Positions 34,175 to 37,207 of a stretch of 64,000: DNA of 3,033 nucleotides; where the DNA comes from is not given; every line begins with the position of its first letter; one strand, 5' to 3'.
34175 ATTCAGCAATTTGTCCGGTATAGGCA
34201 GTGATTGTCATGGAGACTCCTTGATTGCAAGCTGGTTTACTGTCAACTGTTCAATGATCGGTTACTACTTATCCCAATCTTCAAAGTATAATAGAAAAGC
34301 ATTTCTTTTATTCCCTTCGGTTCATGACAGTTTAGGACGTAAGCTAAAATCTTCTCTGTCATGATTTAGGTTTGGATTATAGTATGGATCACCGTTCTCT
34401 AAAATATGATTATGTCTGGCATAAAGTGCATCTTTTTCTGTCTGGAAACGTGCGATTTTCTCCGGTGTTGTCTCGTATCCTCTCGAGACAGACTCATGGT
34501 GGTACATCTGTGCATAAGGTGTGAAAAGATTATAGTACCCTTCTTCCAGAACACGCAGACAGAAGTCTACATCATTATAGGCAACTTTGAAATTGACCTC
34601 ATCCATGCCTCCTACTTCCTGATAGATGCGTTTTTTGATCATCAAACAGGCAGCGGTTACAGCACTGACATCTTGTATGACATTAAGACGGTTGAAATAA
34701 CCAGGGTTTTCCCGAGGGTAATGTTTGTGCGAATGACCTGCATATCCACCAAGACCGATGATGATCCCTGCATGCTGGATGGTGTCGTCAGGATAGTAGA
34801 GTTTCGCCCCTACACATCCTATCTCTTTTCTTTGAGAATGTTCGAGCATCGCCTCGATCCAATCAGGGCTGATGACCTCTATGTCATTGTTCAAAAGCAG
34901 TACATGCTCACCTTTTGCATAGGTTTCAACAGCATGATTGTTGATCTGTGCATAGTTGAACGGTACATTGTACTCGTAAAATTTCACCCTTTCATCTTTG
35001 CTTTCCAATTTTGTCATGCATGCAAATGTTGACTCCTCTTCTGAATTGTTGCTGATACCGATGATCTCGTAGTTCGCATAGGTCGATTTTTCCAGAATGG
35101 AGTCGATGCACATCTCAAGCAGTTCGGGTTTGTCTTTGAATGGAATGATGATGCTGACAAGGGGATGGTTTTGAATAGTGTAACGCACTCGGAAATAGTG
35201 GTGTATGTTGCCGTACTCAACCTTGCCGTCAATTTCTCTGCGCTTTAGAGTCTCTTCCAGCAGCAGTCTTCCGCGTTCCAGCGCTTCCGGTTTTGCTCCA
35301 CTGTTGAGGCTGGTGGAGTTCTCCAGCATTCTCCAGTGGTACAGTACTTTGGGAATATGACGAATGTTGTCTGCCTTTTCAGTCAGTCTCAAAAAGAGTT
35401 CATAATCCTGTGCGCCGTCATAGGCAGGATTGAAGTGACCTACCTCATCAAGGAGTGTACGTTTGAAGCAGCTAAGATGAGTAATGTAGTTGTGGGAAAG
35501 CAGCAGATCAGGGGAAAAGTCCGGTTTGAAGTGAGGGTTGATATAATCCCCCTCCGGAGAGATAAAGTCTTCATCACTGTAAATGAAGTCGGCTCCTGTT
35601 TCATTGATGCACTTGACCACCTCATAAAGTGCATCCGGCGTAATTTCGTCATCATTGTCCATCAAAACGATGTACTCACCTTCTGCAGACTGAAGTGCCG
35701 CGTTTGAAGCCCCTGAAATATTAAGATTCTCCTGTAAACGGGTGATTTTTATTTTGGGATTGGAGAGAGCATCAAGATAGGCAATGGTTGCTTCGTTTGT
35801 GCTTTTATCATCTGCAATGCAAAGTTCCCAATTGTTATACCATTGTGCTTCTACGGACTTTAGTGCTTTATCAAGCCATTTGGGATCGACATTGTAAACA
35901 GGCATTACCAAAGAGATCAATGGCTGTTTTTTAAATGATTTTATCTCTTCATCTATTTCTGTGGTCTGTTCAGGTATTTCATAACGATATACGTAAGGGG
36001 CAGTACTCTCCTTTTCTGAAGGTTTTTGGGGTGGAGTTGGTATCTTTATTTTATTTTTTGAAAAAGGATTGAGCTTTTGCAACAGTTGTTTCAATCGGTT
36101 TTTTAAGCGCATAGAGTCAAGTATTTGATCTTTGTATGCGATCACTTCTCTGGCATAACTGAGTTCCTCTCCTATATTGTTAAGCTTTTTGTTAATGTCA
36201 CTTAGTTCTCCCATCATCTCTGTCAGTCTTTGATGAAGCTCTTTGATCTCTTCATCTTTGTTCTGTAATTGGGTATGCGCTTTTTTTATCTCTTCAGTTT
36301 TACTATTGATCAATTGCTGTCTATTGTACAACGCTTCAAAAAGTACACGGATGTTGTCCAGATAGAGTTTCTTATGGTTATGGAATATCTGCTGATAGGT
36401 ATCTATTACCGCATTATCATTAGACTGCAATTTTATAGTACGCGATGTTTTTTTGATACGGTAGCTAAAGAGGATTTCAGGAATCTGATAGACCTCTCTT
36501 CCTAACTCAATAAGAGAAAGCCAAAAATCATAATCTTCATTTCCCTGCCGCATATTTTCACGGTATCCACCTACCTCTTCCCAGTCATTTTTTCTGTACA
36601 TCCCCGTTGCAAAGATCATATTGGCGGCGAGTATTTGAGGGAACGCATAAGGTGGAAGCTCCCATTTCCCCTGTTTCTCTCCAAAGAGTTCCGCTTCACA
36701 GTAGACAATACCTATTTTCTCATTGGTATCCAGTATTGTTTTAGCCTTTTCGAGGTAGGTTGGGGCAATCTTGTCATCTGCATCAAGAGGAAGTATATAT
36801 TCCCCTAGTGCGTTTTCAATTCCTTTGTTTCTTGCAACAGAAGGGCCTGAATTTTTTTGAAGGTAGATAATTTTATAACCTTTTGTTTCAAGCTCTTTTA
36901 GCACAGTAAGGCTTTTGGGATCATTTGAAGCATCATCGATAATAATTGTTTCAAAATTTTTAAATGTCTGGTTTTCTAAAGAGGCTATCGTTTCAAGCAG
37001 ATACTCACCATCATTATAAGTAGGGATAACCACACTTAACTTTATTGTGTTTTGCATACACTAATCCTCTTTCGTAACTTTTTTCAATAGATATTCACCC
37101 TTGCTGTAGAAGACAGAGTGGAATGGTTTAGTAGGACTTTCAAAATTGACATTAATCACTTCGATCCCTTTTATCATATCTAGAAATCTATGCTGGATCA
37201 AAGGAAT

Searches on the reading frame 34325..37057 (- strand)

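Call 16: search_protein_families(library=ncbifam, proteins=[window:34325-37057:-], max_evalue=0.1)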
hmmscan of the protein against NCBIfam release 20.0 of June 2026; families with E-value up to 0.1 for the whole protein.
window:34325-37057:- (911 aa): 36 families (the best 25 are shown)
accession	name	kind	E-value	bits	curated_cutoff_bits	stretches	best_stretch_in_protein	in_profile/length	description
NF047683.1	TeichurnBiosyTuaG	equivalog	6.9e-59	199.5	400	3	3-205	4-209/252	teichuronic acid biosynthesis protein TuaG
NF007482.0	PRK10073.1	equivalog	1.4e-44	152.5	423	3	1-131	2-131/334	glycosyltransferase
NF053739.1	GlytfEpsEBac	equivalog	1.2e-43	149.1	450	3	6-239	2-239/265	glycosyltransferase EpsE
NF041875.1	EPS_EpsD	equivalog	1.5e-40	139.5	370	3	7-108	1-103/325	exopolysaccharide biosynthesis glycosyltransferase EpsD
NF050050.1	ProtGlycPglI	equivalog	8.1e-40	137.1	500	3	6-120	3-115/306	GalNAc(5)-diNAcBac-PP-undecaprenol beta-1,3-glucosyltransferase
NF007453.0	PRK10018.1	equivalog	3.1e-38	132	382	3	376-559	3-190/280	colanic acid biosynthesis glycosyltransferase WcaA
TIGR03965.1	mycofact_glyco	equivalog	1.1e-37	130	280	3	628-882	70-307/467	mycofactocin biosynthesis glycosyltransferase MftF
TIGR04017.1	WcaA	equivalog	2.4e-37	129.1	495.75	3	376-559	2-189/279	colanic acid biosynthesis glycosyltransferase WcaA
NF038299.1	EPS_HpsN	equivalog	2.4e-35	122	425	3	6-118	2-115/317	hormogonium polysaccharide biosynthesis glycosyltransferase HpsN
TIGR03937.1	PgaC_IcaA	equivalog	2.3e-32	112.4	422.3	3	4-102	44-143/407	poly-beta-1,6-N-acetyl-D-glucosamine synthase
TIGR04242.1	nodulat_NodC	equivalog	3.5e-26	92.1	550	3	361-484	30-156/395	chitooligosaccharide synthase NodC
TIGR03111.1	glyc2_xrt_Gpos1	hypoth_equivalog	2.2e-25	89.4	363.95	3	370-483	40-155/439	TIGR03111 family XrtG-associated glycosyltransferase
NF047588.1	GlcsyltransPgfSStrep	equivalog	1.9e-21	76.6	500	3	5-104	1-105/308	glycosyltransferase PgfS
TIGR04283.1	glyco_like_mftF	equivalog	4.7e-20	72.1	182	2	7-198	1-185/221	TIGR04283 family arsenosugar biosynthesis glycosyltransferase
NF038302.1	EPS_HpsE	equivalog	1e-18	67.4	300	2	5-119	1-121/307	hormogonium polysaccharide biosynthesis glycosyltransferase HpsE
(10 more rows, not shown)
